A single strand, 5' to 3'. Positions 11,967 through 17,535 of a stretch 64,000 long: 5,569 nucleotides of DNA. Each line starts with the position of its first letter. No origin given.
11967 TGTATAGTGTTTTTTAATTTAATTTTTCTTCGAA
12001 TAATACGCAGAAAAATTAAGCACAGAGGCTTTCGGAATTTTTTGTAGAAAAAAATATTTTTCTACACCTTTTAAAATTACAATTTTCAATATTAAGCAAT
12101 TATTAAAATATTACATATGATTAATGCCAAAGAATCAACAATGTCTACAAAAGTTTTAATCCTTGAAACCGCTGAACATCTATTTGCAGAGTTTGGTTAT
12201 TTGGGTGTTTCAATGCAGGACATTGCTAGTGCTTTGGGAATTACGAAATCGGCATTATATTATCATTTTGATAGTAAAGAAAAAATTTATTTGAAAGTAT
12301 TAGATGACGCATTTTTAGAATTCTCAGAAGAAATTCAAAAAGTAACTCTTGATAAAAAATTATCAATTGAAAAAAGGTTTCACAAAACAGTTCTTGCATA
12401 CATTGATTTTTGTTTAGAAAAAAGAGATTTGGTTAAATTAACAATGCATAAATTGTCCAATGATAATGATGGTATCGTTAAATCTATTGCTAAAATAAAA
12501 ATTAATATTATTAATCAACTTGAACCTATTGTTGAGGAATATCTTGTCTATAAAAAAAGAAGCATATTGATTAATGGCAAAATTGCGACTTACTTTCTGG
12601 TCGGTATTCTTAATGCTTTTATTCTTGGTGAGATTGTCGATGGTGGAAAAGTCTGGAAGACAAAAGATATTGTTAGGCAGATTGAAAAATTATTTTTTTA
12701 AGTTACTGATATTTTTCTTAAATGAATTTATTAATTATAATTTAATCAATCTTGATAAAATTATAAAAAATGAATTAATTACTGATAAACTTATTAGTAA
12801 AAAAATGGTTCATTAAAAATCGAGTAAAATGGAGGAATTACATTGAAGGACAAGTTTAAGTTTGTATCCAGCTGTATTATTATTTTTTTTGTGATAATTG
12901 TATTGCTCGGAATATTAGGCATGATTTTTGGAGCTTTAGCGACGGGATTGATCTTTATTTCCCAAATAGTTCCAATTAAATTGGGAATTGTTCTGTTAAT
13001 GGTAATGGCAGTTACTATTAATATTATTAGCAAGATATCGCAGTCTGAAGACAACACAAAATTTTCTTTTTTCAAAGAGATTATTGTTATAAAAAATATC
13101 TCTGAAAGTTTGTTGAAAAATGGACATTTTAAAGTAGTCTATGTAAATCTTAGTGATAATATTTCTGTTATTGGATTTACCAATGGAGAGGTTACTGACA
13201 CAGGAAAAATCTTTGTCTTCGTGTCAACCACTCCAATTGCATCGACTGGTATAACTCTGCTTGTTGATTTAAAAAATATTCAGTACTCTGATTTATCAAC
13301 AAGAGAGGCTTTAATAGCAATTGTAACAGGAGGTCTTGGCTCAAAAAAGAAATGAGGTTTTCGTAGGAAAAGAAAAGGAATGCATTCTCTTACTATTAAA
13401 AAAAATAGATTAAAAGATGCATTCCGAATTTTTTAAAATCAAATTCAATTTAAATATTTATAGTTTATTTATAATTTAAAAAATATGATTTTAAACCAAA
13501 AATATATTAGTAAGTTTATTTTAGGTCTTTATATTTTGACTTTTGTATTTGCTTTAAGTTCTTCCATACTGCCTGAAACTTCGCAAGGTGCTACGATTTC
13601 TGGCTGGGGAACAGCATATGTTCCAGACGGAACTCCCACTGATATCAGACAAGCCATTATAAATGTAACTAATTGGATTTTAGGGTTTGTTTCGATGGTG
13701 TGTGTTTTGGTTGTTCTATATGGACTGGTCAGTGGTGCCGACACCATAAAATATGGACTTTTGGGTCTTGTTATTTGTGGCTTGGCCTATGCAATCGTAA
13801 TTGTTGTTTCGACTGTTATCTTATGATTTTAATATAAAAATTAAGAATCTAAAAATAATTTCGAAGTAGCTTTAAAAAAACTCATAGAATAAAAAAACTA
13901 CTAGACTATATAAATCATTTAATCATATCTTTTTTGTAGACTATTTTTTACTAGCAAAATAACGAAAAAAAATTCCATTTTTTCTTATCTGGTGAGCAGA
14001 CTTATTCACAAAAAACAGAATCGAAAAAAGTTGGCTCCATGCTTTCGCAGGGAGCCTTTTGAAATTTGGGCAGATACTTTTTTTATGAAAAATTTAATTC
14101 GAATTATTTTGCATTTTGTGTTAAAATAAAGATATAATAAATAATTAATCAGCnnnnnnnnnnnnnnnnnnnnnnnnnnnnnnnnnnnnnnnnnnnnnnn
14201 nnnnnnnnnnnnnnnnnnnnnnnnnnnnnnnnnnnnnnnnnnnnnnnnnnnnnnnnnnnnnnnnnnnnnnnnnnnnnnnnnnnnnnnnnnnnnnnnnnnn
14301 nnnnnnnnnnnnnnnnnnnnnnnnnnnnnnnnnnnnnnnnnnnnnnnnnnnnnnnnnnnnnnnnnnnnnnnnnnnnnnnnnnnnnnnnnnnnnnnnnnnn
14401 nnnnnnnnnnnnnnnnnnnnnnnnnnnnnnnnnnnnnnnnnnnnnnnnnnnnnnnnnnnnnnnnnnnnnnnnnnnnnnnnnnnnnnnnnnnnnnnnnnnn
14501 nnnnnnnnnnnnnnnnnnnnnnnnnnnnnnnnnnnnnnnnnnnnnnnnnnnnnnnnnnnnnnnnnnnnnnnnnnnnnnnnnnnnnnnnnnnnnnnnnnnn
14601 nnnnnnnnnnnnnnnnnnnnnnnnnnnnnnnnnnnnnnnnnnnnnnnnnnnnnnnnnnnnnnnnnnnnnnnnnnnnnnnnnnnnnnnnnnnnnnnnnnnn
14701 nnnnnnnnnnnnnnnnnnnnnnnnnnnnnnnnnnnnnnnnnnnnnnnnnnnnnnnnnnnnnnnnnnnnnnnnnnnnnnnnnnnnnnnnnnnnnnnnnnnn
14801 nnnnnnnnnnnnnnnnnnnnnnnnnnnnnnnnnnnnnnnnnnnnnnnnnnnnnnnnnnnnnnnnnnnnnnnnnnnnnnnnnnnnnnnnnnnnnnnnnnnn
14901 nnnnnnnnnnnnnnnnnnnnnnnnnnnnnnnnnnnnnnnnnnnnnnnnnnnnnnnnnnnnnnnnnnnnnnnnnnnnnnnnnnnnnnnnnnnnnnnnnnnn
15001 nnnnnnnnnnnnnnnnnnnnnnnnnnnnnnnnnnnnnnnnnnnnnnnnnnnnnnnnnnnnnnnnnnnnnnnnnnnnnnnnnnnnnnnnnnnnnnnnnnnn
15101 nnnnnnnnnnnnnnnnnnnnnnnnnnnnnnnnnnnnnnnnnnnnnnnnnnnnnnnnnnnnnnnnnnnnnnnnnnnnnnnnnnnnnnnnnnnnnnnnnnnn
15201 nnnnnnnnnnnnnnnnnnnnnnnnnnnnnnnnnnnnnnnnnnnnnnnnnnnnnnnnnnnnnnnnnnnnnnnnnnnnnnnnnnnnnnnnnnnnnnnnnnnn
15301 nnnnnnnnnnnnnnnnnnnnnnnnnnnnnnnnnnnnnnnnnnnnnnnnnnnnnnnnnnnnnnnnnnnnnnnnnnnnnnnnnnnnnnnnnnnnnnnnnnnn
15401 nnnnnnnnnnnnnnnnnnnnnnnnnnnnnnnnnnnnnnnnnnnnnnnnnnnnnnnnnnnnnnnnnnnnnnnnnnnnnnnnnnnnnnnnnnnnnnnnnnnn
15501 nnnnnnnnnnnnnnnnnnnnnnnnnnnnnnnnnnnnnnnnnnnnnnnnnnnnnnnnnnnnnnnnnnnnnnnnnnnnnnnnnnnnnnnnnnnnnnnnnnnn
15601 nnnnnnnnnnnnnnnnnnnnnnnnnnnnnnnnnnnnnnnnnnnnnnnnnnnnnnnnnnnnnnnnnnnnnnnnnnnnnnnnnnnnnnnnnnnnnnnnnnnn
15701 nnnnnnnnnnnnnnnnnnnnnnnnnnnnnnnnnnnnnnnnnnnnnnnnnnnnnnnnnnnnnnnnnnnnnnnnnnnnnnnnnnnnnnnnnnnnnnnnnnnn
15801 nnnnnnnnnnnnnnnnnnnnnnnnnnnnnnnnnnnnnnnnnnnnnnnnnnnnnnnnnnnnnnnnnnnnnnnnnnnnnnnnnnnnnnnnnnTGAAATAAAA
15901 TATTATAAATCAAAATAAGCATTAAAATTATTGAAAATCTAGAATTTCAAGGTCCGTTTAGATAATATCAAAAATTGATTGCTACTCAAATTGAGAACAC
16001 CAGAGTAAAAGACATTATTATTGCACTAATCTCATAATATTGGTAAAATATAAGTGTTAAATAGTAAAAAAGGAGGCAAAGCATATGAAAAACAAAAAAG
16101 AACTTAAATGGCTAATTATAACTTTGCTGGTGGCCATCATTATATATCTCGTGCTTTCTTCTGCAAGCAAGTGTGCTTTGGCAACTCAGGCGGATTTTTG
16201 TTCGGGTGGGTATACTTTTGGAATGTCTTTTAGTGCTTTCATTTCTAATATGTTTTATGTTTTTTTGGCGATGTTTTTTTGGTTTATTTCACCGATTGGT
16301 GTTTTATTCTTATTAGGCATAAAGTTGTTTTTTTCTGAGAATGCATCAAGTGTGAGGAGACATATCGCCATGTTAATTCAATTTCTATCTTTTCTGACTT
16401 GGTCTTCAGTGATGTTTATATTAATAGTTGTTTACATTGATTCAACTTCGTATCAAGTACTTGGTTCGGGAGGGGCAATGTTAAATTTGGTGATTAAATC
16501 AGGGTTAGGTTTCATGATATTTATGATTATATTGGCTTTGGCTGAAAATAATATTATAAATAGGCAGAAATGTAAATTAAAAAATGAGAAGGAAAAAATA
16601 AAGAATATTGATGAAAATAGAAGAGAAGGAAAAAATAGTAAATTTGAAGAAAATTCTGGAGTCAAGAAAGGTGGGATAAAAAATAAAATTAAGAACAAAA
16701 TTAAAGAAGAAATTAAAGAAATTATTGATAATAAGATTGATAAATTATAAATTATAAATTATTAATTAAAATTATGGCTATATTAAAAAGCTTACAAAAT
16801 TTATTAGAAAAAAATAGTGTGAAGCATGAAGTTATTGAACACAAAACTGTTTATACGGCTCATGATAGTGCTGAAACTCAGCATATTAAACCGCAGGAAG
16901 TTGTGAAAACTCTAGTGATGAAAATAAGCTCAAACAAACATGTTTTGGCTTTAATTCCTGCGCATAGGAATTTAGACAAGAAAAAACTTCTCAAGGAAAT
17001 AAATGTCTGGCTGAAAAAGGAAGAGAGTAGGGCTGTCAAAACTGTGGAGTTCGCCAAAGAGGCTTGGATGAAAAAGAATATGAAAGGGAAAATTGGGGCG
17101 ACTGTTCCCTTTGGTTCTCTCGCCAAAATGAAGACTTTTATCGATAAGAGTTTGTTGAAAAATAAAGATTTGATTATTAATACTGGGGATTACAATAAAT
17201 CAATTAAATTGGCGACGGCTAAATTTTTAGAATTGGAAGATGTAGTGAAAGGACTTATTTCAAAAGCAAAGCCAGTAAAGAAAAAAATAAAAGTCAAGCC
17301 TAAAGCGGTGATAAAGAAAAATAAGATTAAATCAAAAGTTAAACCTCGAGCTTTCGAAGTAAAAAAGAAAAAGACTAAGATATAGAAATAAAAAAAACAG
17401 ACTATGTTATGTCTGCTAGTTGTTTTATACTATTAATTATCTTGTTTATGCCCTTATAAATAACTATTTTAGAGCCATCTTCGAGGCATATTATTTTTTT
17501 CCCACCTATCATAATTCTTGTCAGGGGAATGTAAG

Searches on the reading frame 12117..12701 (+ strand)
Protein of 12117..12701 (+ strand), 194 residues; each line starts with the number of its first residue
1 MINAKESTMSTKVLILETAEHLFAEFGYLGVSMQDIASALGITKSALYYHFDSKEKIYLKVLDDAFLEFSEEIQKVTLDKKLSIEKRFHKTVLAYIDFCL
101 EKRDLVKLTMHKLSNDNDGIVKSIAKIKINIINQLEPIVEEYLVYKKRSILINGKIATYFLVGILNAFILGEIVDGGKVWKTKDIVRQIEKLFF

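Call 52: search_protein_families(library=pfam, proteins=[window:12117-12701:+], max_evalue=0.001)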
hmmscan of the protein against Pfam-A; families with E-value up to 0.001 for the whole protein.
window:12117-12701:+ (194 aa): 1 family
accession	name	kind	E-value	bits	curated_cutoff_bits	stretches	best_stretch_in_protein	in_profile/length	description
PF00440.29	TetR_N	-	1.2e-16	60.7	24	1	15-59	1-45/47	Bacterial regulatory proteins, tetR family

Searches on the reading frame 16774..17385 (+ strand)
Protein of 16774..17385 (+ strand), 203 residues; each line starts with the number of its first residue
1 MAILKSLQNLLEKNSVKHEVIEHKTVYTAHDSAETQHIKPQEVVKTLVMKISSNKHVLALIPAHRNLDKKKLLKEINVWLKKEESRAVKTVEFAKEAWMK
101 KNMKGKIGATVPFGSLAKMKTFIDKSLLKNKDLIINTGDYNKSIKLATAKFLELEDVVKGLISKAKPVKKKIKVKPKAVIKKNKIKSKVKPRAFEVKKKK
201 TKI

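Call 52: search_protein_families(library=pfam, proteins=[window:16774-17385:+], max_evalue=0.001)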
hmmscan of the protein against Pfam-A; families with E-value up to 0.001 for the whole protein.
window:16774-17385:+ (203 aa): 1 family
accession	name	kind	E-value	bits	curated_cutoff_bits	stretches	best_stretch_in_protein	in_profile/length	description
PF04073.20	tRNA_edit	-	1.3e-18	67.7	25.5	1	23-153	1-122/123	Aminoacyl-tRNA editing domain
